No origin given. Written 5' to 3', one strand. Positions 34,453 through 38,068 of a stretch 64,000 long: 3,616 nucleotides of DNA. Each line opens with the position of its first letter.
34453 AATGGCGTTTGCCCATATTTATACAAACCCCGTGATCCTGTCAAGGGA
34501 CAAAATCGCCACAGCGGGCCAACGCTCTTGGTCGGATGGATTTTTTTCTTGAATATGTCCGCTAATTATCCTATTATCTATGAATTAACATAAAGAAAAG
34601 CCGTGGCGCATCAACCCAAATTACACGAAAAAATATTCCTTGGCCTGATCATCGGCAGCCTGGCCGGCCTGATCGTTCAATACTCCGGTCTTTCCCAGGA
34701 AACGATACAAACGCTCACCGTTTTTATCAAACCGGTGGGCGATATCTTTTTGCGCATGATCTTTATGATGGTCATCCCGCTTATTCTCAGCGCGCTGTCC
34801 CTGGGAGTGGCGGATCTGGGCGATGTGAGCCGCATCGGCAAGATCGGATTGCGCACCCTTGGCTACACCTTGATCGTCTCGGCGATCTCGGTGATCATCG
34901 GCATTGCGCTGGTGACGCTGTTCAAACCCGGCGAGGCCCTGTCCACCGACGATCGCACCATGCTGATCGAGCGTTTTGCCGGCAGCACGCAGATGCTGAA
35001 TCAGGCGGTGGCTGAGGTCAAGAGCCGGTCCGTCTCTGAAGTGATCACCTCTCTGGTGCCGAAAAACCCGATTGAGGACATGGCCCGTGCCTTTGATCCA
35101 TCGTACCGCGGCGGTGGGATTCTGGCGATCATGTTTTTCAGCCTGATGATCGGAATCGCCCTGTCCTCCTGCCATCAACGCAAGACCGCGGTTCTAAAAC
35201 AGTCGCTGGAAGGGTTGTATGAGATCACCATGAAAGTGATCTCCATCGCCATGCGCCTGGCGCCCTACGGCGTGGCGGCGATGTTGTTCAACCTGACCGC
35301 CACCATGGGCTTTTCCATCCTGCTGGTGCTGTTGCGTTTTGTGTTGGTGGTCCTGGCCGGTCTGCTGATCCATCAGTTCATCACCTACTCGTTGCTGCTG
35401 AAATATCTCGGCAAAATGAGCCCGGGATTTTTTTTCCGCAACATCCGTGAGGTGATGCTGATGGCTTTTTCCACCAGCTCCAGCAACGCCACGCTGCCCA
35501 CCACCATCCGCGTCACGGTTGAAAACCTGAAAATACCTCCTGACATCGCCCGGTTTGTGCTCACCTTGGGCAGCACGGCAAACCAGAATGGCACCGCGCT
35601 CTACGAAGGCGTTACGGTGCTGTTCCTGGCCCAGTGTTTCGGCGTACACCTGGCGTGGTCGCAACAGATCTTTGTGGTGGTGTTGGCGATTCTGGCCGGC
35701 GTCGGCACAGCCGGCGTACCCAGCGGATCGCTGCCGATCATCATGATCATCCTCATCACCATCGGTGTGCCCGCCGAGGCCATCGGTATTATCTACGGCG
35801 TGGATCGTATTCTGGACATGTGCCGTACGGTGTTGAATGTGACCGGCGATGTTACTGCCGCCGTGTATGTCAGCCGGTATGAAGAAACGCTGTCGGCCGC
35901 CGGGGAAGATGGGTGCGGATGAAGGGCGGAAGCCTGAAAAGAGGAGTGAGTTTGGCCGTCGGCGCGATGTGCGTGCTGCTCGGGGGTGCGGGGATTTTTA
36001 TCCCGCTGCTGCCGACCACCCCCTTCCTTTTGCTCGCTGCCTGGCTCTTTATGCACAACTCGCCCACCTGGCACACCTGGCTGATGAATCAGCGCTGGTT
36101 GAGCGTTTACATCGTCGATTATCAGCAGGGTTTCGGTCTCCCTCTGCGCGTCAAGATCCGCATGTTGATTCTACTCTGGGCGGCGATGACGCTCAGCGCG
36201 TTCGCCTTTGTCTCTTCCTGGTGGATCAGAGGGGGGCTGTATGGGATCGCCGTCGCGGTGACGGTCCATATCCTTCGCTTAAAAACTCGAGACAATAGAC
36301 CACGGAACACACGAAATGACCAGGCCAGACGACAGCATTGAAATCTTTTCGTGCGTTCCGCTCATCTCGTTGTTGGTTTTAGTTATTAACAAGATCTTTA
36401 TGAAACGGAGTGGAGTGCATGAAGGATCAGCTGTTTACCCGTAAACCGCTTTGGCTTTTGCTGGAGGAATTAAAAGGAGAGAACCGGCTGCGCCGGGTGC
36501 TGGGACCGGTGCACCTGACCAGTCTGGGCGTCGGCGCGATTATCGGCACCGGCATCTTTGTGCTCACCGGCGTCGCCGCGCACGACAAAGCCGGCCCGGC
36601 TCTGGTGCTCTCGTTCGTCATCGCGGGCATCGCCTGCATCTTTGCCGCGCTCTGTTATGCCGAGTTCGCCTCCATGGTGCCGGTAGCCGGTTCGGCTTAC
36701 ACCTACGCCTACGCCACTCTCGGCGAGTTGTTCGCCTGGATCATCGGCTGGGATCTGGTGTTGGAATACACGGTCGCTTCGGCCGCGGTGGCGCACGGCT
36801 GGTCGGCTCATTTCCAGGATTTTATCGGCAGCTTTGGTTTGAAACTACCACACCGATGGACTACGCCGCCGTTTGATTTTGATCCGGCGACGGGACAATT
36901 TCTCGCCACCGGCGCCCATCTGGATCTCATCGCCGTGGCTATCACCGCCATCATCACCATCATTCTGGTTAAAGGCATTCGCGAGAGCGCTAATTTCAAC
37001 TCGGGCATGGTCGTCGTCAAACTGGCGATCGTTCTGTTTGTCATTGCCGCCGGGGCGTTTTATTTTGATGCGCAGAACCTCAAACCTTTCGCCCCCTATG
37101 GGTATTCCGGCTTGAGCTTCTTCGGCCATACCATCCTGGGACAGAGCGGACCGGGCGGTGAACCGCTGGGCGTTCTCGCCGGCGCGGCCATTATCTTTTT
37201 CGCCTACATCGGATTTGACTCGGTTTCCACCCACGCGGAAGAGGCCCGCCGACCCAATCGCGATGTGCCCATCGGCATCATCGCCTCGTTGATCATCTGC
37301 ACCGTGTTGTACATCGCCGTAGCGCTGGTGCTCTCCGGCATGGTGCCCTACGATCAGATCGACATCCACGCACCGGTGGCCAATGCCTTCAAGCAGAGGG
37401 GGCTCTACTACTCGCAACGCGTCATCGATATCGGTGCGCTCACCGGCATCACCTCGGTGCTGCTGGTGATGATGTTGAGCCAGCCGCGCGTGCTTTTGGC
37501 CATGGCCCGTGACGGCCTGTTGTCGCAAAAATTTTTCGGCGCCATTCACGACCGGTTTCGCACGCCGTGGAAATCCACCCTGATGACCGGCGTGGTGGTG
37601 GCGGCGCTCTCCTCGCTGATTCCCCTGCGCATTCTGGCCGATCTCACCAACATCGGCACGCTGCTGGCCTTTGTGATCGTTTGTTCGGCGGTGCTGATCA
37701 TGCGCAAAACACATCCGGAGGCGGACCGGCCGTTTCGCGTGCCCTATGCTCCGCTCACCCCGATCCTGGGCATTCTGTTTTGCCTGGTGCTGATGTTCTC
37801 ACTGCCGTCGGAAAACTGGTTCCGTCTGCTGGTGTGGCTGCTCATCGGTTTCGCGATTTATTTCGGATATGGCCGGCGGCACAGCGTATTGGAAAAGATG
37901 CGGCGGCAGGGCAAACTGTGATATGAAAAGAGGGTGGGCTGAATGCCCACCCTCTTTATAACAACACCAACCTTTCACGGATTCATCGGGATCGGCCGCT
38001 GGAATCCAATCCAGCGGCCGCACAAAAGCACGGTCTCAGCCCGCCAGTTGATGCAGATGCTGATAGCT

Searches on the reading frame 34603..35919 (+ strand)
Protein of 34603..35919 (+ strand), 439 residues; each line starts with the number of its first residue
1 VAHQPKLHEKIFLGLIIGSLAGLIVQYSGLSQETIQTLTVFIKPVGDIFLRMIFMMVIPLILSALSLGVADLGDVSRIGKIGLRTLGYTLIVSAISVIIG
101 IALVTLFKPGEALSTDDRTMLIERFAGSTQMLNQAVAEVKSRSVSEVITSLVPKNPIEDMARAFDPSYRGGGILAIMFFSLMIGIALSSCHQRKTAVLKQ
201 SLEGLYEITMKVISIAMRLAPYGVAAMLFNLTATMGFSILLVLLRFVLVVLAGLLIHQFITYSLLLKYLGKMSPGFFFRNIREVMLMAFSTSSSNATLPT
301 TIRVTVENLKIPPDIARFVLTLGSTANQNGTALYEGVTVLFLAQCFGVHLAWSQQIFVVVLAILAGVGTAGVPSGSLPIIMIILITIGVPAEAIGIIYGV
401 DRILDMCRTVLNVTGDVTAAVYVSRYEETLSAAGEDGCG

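Call 48: search_protein_families(library=pfam, proteins=[window:34603-35919:+], max_evalue=0.00001)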
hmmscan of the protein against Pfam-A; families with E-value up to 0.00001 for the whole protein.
window:34603-35919:+ (439 aa): 1 family
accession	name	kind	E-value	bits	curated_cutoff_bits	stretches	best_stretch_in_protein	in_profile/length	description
PF00375.23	SDF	-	1.5e-115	386.7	27.9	1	8-425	2-386/387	Sodium:dicarboxylate symporter family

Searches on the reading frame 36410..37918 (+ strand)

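Call 48: search_protein_families(library=pfam, proteins=[window:36410-37918:+], max_evalue=0.00001)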
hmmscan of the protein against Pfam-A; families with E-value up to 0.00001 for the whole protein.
window:36410-37918:+ (503 aa): 3 families
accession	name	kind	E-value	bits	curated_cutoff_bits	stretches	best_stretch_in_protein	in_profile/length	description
PF13520.12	AA_permease_2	-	6.1e-64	216.9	27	1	31-465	1-404/427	Amino acid permease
PF00324.27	AA_permease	-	2.3e-51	175.4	24.6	1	35-462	1-417/470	Amino acid permease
PF13906.12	AA_permease_C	-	2.7e-15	56.7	27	1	442-492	1-51/51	C-terminus of AA_permease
